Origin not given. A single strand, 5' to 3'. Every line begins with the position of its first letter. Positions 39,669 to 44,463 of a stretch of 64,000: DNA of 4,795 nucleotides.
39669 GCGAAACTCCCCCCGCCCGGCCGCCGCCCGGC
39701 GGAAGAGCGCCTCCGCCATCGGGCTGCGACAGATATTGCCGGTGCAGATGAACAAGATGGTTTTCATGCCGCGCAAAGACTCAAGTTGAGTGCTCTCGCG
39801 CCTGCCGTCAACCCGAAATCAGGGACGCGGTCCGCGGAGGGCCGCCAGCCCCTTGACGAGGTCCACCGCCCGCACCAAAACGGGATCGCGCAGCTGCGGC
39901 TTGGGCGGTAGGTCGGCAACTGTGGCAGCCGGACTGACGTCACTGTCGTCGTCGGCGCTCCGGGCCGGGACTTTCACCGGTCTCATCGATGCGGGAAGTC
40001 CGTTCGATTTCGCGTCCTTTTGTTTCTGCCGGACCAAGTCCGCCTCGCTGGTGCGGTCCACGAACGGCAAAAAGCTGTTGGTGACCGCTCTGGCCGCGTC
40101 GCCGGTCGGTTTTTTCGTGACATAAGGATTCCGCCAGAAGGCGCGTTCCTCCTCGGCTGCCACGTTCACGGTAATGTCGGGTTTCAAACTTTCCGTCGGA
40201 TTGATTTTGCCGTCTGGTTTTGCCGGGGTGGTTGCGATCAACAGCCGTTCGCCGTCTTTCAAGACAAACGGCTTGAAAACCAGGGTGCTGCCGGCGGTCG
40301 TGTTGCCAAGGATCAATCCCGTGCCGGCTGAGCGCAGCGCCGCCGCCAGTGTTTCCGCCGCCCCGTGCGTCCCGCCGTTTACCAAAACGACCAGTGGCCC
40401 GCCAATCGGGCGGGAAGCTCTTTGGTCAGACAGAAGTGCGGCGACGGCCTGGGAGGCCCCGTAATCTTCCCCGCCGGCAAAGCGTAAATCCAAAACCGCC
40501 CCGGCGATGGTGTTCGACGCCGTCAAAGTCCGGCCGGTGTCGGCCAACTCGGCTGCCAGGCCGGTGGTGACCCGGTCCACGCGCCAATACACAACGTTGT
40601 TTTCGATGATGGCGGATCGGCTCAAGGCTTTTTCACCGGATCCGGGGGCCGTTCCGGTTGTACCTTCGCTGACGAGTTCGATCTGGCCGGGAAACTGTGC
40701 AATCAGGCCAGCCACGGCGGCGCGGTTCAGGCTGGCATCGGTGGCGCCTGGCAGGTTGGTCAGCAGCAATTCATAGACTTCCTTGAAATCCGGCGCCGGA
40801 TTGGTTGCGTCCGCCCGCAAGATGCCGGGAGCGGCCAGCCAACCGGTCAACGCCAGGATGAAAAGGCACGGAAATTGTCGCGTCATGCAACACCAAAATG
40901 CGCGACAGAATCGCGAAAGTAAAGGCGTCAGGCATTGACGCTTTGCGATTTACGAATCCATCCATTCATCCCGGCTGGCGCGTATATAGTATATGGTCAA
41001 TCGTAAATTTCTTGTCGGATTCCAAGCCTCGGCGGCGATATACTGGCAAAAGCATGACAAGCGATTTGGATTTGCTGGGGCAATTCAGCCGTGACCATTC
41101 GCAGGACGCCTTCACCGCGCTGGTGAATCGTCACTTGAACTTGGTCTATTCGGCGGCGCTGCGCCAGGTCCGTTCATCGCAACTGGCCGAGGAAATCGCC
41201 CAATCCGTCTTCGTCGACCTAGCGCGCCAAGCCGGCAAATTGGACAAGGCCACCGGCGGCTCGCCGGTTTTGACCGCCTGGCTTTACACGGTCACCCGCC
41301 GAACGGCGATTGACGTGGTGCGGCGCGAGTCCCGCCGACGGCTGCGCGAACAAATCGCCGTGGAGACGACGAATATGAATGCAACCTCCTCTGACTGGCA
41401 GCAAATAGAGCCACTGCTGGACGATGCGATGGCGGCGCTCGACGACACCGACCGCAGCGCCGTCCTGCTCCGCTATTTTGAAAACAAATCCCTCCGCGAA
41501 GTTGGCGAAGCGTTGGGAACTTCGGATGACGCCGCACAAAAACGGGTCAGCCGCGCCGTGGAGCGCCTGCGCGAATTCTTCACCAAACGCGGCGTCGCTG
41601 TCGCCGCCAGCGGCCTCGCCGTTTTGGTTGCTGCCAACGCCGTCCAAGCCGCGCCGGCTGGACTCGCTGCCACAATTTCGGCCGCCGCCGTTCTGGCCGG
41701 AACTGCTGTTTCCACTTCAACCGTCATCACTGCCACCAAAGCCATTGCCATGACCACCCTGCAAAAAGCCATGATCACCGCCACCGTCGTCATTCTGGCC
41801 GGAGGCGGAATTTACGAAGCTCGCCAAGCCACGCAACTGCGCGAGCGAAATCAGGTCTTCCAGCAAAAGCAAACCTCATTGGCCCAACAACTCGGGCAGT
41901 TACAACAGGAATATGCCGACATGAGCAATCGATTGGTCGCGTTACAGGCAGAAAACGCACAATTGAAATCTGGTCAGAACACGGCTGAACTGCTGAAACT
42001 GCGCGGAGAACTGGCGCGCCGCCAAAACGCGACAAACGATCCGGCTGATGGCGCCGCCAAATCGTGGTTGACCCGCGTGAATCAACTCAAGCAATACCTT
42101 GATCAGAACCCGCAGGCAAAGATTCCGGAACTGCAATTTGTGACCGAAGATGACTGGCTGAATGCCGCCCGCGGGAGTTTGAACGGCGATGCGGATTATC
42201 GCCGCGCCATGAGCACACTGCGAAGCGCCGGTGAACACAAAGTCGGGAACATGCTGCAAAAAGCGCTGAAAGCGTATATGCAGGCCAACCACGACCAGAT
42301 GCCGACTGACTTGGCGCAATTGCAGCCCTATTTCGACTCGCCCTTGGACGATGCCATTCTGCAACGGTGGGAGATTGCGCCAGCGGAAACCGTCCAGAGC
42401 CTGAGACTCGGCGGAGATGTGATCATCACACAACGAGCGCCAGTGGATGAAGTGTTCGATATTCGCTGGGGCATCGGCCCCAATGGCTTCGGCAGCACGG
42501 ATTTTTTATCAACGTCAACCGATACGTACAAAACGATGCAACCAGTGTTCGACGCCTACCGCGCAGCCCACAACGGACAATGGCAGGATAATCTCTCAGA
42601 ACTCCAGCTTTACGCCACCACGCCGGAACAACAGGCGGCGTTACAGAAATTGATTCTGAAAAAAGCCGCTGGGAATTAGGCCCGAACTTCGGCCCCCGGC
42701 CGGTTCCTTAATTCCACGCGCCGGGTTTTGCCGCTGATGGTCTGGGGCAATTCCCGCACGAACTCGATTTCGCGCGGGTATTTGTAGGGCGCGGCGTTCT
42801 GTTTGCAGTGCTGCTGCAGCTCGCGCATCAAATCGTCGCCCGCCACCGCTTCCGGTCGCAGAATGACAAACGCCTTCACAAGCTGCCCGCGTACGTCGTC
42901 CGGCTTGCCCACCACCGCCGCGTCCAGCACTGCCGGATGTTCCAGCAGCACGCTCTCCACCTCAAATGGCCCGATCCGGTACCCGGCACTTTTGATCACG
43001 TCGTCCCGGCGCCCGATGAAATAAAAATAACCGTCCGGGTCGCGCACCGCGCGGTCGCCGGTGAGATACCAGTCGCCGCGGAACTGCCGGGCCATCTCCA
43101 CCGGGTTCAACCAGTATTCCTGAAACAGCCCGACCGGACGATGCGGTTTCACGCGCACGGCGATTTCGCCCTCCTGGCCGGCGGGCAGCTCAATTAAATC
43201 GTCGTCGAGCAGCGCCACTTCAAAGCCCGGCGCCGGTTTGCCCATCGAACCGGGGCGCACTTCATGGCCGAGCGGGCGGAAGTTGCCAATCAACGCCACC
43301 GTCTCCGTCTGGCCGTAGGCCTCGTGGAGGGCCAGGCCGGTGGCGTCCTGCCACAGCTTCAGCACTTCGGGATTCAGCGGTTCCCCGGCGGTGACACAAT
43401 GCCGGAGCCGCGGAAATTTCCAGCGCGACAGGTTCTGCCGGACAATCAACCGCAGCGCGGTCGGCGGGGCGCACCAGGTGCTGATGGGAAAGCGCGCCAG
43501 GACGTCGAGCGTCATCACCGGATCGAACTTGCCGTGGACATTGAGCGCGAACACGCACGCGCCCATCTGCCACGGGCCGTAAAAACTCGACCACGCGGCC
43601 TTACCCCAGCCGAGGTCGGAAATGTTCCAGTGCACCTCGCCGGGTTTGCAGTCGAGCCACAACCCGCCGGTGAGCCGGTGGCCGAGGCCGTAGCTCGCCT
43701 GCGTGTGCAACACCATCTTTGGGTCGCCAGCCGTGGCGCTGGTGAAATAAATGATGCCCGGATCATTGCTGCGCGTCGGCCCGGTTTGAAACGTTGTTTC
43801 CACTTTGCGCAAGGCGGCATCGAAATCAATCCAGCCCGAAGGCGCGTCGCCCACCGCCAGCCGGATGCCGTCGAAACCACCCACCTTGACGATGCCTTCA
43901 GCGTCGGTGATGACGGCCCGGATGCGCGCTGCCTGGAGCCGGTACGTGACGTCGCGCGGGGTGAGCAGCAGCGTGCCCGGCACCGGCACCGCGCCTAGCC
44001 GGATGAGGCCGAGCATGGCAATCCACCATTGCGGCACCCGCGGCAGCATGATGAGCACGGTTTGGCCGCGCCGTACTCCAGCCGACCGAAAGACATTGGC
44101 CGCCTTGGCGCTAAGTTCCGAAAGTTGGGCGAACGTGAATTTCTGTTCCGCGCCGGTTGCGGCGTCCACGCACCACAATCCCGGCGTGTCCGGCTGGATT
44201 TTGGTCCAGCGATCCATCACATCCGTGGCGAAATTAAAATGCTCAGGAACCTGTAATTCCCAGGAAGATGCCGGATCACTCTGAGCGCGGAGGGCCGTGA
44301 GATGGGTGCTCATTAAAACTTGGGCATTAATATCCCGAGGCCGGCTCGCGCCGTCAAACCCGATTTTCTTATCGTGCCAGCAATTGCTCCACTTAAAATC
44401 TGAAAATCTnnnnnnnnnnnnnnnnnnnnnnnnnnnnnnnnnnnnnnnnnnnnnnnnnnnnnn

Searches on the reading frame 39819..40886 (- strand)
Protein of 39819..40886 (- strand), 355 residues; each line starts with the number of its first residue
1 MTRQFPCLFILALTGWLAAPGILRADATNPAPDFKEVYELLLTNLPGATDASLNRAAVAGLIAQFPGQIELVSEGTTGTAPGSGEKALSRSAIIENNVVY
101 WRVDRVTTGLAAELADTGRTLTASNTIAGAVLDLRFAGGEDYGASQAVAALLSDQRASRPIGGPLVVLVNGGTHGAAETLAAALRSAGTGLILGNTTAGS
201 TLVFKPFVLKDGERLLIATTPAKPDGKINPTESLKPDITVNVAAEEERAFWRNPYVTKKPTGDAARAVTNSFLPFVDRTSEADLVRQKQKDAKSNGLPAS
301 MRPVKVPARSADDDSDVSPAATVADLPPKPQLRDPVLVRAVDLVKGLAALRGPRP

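Call 65: search_protein_families(library=pfam, proteins=[window:39819-40886:-], max_evalue=0.00001)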
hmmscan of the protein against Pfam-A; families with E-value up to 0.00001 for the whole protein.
window:39819-40886:- (355 aa): 1 family
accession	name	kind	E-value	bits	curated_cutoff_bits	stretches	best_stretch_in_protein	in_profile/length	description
PF03572.23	Peptidase_S41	-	9.3e-14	51.8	24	1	159-240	83-165/165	Peptidase family S41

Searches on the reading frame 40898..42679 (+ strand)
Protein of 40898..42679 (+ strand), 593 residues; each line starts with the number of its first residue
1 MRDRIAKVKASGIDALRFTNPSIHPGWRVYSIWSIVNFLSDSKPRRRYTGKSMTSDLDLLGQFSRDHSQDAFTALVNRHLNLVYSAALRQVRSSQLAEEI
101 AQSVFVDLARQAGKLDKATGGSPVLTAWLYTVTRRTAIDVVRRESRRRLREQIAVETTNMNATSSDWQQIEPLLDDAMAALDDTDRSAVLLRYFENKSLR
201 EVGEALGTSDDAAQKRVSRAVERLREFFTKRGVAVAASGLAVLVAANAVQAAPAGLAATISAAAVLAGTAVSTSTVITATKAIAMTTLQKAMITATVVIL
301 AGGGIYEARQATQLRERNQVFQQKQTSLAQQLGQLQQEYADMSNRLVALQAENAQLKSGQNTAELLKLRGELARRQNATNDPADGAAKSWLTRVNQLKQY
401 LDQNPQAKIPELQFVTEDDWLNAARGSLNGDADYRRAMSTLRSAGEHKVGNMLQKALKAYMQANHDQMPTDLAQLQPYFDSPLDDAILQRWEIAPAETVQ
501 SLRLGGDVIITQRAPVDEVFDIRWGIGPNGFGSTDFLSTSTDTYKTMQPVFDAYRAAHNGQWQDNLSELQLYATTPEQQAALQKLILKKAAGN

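Call 65: search_protein_families(library=pfam, proteins=[window:40898-42679:+], max_evalue=0.00001)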
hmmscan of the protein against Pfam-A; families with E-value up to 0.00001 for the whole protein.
window:40898-42679:+ (593 aa): 3 families
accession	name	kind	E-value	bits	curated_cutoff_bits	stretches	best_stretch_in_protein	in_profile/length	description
PF04542.20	Sigma70_r2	-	9.2e-14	51.4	24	1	75-147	1-71/71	Sigma-70 region 2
PF08281.18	Sigma70_r4_2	-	3.6e-10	39.8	25.7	1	174-224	4-54/54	Sigma-70, region 4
PF04545.22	Sigma70_r4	-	5.8e-09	35.8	24.1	1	177-226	1-50/50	Sigma-70, region 4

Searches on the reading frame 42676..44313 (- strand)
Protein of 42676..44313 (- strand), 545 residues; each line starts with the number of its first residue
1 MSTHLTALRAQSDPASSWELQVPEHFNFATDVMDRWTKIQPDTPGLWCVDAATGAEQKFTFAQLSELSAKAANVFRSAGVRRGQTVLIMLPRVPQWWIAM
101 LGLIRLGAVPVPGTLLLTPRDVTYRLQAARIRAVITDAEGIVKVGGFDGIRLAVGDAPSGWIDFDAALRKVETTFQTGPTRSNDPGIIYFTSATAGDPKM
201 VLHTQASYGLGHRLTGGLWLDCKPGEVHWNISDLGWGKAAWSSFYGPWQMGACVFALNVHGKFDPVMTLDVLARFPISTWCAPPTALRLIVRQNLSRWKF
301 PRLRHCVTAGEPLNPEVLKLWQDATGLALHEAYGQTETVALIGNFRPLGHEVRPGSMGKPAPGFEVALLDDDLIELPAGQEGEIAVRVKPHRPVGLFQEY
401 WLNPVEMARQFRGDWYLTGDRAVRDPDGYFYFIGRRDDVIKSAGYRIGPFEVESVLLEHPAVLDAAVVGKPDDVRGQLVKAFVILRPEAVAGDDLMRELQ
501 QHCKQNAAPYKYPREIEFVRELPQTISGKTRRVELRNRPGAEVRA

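Call 65: search_protein_families(library=pfam, proteins=[window:42676-44313:-], max_evalue=0.00001)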
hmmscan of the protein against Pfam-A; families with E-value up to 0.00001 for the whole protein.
window:42676-44313:- (545 aa): 2 families
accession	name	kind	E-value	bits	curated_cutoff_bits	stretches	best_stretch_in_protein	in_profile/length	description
PF00501.34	AMP-binding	-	1.5e-60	205.5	29.9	1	40-401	8-384/384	AMP-binding enzyme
PF13193.12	AMP-binding_C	-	5.4e-25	88.6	24.5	1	451-529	1-76/76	AMP-binding enzyme C-terminal domain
